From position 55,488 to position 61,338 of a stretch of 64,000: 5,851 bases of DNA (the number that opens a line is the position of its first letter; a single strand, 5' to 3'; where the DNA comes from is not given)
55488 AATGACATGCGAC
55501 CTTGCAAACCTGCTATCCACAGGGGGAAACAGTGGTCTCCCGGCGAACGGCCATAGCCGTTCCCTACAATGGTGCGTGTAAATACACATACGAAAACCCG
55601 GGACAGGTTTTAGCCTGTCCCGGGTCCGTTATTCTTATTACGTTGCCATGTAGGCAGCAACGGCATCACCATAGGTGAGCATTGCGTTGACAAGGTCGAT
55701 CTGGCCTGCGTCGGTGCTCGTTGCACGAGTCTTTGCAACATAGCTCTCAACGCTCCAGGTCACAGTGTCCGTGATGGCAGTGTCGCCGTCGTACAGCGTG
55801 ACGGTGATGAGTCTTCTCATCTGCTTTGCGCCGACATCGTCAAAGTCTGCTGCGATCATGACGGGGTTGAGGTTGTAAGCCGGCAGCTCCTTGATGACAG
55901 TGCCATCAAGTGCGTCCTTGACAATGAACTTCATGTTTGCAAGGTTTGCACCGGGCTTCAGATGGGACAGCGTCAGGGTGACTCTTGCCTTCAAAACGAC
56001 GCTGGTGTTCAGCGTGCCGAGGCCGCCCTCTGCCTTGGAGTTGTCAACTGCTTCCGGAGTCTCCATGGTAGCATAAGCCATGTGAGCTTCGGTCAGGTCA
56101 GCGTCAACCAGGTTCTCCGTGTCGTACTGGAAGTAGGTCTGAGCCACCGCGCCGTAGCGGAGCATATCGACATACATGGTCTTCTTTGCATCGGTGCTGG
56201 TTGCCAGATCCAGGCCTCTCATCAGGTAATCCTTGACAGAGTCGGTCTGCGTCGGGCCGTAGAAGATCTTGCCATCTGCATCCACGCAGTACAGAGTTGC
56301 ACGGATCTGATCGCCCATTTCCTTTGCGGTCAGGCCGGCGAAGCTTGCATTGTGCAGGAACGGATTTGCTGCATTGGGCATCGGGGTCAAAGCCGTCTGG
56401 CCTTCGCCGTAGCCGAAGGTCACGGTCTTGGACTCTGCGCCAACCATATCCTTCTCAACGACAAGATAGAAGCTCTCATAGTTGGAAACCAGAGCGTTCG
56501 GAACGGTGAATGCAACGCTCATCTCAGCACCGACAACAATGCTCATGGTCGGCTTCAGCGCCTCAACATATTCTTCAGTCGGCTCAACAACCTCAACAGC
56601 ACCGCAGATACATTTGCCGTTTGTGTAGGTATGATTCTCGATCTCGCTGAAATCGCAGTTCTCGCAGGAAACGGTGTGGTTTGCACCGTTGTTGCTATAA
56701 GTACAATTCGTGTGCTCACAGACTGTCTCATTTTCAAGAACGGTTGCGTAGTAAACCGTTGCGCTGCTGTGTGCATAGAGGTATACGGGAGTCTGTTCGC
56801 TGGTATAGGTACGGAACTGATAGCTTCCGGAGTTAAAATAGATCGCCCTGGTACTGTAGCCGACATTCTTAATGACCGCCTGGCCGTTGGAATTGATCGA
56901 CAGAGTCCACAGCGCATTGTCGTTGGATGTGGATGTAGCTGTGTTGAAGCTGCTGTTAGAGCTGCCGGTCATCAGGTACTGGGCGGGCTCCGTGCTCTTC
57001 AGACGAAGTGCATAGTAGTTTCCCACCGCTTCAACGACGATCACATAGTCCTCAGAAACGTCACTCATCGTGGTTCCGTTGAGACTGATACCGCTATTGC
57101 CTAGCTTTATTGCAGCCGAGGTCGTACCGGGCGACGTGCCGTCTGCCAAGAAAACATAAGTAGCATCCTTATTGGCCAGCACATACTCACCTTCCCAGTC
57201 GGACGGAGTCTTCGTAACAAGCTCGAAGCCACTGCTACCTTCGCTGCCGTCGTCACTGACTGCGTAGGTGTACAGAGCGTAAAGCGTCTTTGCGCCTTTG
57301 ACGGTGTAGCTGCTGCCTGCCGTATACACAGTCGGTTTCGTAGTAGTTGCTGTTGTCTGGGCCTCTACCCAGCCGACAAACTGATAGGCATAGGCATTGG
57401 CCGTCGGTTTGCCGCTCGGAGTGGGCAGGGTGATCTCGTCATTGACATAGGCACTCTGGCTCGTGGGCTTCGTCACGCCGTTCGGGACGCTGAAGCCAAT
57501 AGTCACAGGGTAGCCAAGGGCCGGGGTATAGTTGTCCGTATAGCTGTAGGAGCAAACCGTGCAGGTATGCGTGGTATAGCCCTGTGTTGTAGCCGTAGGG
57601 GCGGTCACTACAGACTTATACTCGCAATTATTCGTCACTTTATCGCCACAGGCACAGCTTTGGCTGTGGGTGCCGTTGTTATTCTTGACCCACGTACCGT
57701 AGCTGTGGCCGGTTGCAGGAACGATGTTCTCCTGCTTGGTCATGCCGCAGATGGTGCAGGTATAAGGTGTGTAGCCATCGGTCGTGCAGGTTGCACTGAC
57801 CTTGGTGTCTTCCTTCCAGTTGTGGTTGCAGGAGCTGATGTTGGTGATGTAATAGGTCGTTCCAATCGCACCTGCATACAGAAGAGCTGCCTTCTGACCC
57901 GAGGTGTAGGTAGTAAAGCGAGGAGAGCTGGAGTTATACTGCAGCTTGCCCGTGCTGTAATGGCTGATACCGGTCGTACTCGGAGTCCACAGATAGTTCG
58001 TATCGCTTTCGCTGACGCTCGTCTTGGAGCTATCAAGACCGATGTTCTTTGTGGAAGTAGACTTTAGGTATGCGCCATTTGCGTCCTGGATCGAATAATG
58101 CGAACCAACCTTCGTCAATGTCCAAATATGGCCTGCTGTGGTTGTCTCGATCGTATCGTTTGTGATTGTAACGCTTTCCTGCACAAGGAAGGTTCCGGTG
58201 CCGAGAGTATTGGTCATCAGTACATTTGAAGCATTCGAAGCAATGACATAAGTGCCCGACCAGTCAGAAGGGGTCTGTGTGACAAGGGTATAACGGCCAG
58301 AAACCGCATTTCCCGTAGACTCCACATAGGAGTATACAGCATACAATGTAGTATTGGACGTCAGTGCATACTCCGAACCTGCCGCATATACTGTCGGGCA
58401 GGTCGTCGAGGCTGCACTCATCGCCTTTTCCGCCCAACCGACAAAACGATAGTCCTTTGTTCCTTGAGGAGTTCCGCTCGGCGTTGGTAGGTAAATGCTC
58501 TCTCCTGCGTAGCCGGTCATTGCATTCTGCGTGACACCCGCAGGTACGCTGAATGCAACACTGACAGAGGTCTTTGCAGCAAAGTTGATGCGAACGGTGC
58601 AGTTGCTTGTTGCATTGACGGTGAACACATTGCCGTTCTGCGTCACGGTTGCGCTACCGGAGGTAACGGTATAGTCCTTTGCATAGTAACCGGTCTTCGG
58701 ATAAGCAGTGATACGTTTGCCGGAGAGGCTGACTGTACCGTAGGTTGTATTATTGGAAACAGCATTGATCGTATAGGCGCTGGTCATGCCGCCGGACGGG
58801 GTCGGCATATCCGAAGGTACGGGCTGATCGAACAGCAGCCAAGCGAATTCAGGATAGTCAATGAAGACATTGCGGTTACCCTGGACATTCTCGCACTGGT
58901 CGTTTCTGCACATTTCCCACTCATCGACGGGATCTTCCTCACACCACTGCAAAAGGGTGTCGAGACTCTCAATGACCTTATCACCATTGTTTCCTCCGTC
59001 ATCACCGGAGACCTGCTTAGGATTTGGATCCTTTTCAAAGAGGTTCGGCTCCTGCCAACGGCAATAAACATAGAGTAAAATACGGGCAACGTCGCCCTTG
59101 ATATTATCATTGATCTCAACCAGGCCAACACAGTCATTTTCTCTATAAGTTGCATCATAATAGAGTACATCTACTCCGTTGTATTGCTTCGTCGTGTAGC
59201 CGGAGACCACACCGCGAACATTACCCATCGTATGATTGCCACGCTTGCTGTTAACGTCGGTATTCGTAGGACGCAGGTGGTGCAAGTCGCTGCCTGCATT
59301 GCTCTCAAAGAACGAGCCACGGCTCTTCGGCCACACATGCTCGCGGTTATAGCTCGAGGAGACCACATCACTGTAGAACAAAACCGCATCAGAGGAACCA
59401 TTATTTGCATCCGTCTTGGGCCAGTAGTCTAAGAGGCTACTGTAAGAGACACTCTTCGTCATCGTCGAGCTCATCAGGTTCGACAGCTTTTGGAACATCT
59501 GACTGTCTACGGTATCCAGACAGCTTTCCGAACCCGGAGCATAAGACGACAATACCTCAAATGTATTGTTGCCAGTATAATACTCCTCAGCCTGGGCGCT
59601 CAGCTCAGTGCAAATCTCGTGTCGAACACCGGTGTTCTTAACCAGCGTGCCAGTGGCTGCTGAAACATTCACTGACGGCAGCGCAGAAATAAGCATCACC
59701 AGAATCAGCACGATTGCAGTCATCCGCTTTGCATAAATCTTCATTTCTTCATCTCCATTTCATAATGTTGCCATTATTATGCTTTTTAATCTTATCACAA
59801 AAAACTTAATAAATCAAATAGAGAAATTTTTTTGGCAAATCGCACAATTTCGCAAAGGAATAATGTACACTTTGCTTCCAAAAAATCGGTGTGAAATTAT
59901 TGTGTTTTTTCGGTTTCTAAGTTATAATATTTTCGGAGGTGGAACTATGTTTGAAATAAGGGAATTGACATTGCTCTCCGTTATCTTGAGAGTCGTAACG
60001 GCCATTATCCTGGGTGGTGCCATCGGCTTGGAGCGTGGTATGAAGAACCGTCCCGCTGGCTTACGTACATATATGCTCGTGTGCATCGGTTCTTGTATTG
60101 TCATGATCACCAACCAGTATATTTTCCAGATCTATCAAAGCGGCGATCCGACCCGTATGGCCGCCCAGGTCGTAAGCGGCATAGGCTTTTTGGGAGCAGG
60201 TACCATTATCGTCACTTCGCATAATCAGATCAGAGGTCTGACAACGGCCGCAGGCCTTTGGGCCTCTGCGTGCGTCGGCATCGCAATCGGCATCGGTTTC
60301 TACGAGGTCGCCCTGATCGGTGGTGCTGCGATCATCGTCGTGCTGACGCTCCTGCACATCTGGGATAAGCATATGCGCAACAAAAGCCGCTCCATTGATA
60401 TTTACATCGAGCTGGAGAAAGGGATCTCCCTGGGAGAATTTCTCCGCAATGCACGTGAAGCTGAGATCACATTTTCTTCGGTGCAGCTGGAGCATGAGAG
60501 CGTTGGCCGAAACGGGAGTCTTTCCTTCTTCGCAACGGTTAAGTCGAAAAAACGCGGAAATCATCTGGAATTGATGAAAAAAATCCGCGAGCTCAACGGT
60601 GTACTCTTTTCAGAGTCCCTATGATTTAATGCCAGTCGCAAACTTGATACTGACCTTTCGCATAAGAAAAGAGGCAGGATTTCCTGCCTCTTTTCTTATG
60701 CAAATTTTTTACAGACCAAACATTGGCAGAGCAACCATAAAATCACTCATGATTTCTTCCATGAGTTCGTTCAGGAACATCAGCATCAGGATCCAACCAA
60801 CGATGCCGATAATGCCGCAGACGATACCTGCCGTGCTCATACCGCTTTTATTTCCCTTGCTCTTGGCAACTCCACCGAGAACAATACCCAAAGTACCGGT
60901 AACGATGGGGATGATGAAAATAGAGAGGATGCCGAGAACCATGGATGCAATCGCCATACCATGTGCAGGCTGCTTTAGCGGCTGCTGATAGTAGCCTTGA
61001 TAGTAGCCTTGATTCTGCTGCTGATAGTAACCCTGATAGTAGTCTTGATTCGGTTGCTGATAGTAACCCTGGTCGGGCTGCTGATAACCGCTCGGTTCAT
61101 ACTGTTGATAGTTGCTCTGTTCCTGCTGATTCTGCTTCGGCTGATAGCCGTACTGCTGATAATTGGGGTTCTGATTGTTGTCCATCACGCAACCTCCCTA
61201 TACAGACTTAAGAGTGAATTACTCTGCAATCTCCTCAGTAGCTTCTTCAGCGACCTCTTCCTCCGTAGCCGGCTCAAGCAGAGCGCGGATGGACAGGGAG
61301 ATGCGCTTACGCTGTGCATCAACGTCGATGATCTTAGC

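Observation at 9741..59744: Candidate undescribed surface-display system: seven giant secreted enzymes/adhesins share one ~300-aa C-terminal module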

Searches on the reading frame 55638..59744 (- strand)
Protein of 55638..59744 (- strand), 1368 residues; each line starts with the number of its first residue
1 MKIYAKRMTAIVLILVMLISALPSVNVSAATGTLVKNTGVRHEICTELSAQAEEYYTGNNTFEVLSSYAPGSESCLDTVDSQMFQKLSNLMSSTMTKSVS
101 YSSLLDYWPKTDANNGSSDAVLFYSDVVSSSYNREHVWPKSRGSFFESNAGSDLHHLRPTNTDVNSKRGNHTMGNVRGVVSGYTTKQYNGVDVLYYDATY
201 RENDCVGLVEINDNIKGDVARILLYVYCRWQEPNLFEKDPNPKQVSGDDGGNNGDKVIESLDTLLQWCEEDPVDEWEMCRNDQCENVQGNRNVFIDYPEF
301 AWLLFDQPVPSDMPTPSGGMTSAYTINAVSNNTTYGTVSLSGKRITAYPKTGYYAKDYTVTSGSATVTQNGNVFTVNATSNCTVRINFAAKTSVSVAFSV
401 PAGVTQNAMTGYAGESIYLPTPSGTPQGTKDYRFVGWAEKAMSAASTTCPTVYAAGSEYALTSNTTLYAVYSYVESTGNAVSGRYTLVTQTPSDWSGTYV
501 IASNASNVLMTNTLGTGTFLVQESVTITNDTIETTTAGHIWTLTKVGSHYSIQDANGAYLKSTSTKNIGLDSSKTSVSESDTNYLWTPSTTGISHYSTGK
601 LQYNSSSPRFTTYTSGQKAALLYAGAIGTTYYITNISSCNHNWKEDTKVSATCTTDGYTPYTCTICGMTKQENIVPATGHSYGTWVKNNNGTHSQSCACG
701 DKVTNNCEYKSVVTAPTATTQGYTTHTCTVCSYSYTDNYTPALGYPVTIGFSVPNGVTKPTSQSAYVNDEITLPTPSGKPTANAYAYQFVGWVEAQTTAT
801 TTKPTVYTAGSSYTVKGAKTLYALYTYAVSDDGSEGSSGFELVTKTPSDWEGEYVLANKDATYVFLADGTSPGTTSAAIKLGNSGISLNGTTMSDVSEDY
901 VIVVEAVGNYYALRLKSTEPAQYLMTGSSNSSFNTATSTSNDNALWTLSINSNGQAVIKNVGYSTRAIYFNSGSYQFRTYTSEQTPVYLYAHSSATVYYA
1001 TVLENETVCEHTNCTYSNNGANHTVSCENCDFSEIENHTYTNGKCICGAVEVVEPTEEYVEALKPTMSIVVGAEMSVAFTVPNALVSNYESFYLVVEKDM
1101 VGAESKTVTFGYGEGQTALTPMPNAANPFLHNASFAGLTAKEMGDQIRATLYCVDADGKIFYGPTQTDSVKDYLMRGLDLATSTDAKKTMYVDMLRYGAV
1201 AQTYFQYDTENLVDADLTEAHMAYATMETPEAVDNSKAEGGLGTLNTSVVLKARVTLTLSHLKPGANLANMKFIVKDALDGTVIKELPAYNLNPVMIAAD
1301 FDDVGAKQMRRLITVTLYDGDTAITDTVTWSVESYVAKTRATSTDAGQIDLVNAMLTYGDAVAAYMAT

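Call 5: search_protein_families(library=pfam, proteins=[window:55638-59744:-], max_evalue=0.01)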
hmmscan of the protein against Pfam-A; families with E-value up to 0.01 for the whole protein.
window:55638-59744:- (1368 aa): 2 families
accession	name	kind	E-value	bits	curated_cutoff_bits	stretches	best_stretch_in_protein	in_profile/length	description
PF04231.19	Endonuclease_1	-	3e-27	96.3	25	1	129-299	72-235/235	Endonuclease I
PF09479.16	Flg_new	-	0.0057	17.2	27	1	748-823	2-64/65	Listeria-Bacteroides repeat domain (List_Bact_rpt)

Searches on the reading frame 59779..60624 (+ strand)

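Call 19: search_protein_families(library=pfam, proteins=[window:59779-60624:+], max_evalue=0.001)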
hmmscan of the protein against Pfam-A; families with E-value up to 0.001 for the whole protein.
window:59779-60624:+ (281 aa): 1 family
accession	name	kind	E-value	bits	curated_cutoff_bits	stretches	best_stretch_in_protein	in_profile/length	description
PF02308.21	MgtC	-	8.3e-41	139.6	31.4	1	73-194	2-117/121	MgtC family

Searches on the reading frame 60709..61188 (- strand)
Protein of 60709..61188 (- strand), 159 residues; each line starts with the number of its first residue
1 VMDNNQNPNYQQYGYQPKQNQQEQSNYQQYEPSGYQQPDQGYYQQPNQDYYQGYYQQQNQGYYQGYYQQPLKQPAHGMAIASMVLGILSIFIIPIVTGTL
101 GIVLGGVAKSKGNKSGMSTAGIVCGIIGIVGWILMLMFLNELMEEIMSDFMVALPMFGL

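Call 19: search_protein_families(library=pfam, proteins=[window:60709-61188:-], max_evalue=0.001)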
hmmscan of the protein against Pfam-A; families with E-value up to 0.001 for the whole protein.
window:60709-61188:- (159 aa): 1 family
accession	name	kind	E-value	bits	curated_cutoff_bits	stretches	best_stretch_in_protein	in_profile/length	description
PF13828.11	DUF4190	-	7.9e-10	38.8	35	1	78-134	1-61/62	Domain of unknown function (DUF4190)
